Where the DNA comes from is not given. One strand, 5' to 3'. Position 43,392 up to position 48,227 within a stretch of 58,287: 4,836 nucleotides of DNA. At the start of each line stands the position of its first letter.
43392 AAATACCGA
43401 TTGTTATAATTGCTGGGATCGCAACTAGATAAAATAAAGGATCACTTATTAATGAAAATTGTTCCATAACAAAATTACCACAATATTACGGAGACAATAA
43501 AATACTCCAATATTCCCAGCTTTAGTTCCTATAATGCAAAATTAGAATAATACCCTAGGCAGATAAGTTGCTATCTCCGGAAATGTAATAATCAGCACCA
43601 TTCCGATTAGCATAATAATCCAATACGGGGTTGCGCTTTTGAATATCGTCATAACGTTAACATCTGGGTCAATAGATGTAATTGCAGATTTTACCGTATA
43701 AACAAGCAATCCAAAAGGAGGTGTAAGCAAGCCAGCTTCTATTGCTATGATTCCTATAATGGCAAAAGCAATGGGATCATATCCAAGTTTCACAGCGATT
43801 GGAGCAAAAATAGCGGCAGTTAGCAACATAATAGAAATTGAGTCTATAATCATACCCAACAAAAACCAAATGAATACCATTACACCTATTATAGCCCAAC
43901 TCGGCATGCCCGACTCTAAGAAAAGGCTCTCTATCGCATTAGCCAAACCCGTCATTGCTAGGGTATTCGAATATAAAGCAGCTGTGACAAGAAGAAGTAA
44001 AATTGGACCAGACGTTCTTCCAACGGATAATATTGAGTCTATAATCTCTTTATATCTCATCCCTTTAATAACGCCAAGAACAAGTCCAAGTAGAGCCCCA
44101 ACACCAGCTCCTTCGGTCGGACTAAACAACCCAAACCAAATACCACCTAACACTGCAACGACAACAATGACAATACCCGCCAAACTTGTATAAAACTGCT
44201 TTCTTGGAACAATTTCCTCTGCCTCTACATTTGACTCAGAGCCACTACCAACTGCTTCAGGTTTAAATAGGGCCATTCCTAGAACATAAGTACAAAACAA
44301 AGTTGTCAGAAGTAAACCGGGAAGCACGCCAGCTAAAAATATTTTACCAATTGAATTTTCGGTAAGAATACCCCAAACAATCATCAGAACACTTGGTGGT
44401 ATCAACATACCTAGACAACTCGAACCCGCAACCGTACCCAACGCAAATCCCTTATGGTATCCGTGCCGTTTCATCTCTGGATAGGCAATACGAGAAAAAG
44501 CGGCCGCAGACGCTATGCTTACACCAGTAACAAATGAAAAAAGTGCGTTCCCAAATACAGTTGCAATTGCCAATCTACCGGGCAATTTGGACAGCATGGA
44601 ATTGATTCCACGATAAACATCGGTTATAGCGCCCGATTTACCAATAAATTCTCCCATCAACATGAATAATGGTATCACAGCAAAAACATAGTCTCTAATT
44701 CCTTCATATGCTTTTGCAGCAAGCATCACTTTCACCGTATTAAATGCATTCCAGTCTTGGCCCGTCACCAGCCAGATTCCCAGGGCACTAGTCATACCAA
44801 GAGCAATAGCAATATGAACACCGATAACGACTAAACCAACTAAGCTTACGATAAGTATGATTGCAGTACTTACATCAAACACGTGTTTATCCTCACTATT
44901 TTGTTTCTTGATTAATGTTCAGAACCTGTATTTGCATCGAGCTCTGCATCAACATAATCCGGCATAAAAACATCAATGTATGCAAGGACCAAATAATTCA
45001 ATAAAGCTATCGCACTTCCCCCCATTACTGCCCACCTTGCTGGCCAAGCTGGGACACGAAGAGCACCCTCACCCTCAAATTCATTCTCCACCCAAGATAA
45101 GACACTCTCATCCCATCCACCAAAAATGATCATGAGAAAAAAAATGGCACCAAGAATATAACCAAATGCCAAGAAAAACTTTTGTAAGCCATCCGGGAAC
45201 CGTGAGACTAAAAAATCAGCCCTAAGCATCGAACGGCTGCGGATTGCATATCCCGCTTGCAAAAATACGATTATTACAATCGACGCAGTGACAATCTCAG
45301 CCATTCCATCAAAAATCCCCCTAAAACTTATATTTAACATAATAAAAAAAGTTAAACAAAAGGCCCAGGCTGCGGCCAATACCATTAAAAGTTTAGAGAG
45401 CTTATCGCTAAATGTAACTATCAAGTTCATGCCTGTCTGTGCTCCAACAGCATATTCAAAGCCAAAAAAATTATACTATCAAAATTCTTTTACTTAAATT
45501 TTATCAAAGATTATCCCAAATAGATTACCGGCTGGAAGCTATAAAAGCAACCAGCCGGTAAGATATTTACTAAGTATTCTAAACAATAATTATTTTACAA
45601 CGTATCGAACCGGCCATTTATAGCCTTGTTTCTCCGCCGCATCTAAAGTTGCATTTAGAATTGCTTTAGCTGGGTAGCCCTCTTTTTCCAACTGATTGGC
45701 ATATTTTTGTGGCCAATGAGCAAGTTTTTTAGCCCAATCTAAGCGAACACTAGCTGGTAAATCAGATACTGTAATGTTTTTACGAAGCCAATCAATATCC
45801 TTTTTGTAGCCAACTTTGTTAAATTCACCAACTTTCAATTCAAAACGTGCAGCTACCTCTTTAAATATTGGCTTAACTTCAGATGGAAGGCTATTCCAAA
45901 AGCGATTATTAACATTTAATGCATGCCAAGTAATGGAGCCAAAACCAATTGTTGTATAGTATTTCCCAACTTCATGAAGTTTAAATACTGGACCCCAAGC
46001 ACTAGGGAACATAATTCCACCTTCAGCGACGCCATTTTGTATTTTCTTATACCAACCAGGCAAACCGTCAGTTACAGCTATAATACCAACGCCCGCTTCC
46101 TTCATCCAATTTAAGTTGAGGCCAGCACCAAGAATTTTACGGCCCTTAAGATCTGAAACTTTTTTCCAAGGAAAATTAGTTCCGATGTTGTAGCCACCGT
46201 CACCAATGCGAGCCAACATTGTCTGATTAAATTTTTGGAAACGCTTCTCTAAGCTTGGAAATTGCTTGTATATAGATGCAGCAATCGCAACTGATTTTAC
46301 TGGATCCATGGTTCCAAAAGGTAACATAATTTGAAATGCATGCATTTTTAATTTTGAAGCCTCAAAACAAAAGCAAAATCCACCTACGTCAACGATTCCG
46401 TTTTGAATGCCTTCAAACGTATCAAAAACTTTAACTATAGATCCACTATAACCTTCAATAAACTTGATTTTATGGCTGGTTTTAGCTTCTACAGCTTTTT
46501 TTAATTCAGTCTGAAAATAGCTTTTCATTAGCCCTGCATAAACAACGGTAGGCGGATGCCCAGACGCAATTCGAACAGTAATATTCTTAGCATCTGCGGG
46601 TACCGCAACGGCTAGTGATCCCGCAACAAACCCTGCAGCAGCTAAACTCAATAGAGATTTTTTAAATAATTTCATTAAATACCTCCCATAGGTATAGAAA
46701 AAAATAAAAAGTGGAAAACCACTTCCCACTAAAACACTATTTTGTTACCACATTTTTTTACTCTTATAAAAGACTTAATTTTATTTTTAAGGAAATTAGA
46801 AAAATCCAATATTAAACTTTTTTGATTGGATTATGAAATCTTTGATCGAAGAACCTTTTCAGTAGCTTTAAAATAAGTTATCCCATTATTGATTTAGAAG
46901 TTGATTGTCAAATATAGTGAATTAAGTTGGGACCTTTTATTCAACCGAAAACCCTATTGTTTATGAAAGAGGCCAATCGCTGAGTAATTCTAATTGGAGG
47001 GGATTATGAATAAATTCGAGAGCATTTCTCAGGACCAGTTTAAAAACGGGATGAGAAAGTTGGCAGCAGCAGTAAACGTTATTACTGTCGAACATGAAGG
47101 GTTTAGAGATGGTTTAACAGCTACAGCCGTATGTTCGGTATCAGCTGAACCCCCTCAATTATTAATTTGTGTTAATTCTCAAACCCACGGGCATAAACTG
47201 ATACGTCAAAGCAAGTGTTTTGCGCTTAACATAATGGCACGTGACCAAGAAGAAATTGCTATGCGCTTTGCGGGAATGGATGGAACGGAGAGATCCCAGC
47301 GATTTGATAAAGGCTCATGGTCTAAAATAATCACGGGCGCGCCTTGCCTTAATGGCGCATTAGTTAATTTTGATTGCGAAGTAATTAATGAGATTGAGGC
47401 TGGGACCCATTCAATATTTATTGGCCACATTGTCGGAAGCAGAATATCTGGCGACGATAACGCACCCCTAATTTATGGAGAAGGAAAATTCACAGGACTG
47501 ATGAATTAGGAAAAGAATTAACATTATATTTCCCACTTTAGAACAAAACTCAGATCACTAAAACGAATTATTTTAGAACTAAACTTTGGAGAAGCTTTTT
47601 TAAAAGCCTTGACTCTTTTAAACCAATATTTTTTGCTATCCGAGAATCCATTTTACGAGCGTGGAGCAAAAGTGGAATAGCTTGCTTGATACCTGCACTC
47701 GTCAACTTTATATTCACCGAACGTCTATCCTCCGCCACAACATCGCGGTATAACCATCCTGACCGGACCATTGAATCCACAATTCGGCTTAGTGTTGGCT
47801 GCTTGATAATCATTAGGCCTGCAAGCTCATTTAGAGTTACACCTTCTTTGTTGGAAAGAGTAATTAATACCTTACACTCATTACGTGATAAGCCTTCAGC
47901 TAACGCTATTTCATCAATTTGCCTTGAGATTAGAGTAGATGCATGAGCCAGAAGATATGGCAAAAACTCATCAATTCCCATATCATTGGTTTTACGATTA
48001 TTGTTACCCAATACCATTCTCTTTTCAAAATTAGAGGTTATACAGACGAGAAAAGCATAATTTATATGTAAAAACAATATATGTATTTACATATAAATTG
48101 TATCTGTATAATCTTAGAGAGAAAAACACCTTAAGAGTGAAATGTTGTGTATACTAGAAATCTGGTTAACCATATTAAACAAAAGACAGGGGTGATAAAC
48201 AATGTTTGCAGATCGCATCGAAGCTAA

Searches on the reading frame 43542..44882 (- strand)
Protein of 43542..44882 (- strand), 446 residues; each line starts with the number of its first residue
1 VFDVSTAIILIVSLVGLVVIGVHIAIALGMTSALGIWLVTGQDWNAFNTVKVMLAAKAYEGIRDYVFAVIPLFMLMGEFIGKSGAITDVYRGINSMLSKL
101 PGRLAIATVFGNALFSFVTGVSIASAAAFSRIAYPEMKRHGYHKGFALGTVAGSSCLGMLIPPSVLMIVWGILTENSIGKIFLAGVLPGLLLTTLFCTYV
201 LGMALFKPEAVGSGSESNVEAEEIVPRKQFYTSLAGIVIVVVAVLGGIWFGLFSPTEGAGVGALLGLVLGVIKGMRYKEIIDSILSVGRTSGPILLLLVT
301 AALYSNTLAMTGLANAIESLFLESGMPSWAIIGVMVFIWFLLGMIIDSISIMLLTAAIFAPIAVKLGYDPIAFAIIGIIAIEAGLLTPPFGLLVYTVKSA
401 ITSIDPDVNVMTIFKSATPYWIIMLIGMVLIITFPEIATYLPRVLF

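Call 8: search_protein_families(library=pfam, proteins=[window:43542-44882:-], max_evalue=0.001)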
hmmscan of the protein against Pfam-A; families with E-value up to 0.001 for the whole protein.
window:43542-44882:- (446 aa): 1 family
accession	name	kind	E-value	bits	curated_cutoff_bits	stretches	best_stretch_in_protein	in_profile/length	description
PF06808.19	DctM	-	4.2e-76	256.8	23.8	1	11-437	1-413/413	Tripartite ATP-independent periplasmic transporter, DctM component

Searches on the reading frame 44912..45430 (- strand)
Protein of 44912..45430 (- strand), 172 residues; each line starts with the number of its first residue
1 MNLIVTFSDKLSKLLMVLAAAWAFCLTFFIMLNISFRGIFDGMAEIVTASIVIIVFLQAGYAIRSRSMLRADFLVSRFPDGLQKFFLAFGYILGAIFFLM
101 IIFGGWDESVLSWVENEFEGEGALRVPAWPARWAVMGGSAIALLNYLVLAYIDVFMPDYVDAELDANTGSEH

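Call 8: search_protein_families(library=pfam, proteins=[window:44912-45430:-], max_evalue=0.001)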
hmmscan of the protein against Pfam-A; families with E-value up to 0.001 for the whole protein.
window:44912-45430:- (172 aa): 1 family
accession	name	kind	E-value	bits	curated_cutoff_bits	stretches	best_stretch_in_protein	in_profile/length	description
PF04290.18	DctQ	-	4.2e-17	62.7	28.3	1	29-149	4-125/132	Tripartite ATP-independent periplasmic transporters, DctQ component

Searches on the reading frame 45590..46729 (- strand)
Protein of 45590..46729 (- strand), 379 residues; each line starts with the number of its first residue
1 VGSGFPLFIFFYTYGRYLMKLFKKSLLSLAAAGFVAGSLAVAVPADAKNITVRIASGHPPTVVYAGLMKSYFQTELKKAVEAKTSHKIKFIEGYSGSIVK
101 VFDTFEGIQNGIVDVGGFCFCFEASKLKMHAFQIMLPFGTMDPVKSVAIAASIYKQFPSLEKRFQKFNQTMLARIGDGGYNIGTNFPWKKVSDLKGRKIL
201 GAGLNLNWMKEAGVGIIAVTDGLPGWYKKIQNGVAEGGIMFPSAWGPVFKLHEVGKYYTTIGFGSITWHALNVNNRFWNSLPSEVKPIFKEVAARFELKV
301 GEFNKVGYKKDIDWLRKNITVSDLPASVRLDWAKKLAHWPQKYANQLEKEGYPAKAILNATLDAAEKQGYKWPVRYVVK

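Call 8: search_protein_families(library=pfam, proteins=[window:45590-46729:-], max_evalue=0.001)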
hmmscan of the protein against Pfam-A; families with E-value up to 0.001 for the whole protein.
window:45590-46729:- (379 aa): 1 family
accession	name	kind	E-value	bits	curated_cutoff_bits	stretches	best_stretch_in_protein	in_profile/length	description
PF03480.18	DctP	-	4.1e-16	59.6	23.4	1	74-337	16-276/286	Bacterial extracellular solute-binding protein, family 7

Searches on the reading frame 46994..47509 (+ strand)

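Call 8: search_protein_families(library=pfam, proteins=[window:46994-47509:+], max_evalue=0.001)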
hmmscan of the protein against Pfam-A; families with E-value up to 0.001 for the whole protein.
window:46994-47509:+ (171 aa): 1 family
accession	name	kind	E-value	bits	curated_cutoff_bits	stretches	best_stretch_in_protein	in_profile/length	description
PF01613.24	Flavin_Reduct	-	2.1e-38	132.3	27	1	20-169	1-152/153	Flavin reductase like domain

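Call 74: search_protein_families(library=ncbifam, proteins=[window:46994-47509:+], max_evalue=1e-10)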
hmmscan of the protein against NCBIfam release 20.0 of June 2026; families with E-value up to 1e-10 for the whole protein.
window:46994-47509:+ (171 aa): 8 families
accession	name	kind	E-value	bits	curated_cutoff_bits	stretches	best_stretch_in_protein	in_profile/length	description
TIGR03615.1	RutF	equivalog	5.7e-39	133.6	254.75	1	12-166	2-153/156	NADH-dependent FMN reductase RutF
TIGR02296.1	HpaC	equivalog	5.9e-35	120.6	205.95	1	16-167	1-151/154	4-hydroxyphenylacetate 3-monooxygenase, reductase component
NF012030.0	PRK15486.1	equivalog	8.2e-29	100.5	315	1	15-168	9-161/170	4-hydroxyphenylacetate 3-monooxygenase reductase subunit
NF052639.1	FlvnRedFerAPor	equivalog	1.9e-24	86.1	260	1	15-167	6-153/158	flavin reductase FerA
NF042921.1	HpaC_Thermus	equivalog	4.9e-24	85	200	1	13-163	2-143/150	4-hydroxyphenylacetate 3-monooxygenase reductase subunit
NF045630.1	monooxsub_HsaB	equivalog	5.6e-21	75.2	230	1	10-169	4-159/186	3-hydroxy-9,10-secoandrosta-1,3,5(10)-triene-9,17-dione monooxygenase reductase subunit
NF045919.1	HphnlacHdxRed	equivalog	5.8e-21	74.9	340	1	11-167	5-156/309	p-hydroxyphenylacetate 3-hydroxylase reductase component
NF045733.1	StyMonoxStyB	equivalog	2.1e-18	66.7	200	1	15-164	3-144/150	styrene monooxygenase NADH-dependent flavin reductase subunit StyB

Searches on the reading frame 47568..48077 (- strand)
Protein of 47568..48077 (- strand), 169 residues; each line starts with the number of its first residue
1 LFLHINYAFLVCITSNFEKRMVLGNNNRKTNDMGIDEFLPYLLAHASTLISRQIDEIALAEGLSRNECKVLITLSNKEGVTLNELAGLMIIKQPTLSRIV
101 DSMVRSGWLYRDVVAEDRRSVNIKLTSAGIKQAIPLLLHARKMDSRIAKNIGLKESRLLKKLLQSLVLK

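Call 8: search_protein_families(library=pfam, proteins=[window:47568-48077:-], max_evalue=0.001)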
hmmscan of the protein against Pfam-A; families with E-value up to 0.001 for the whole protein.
window:47568-48077:- (169 aa): 6 families
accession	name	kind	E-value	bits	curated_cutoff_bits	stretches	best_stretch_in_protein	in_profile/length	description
PF01047.28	MarR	-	1.1e-11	44.8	24.6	1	63-121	1-59/59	MarR family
PF12802.13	MarR_2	-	2.4e-09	37.6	27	1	62-120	2-61/61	MarR family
PF22381.2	Staph_reg_Sar_Rot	-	3e-06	27.7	27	1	61-131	10-80/85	Transcriptional regulator SarA/Rot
PF13463.12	HTH_27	-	2e-05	25.2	22.2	1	63-129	1-68/68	Winged helix DNA-binding domain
PF01978.25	TrmB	-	0.00011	22.4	25.6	1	62-111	5-54/68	Sugar-specific transcriptional regulator TrmB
PF13412.12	HTH_24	-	0.00066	19.6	21.9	0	64-109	2-47/48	Winged helix-turn-helix DNA-binding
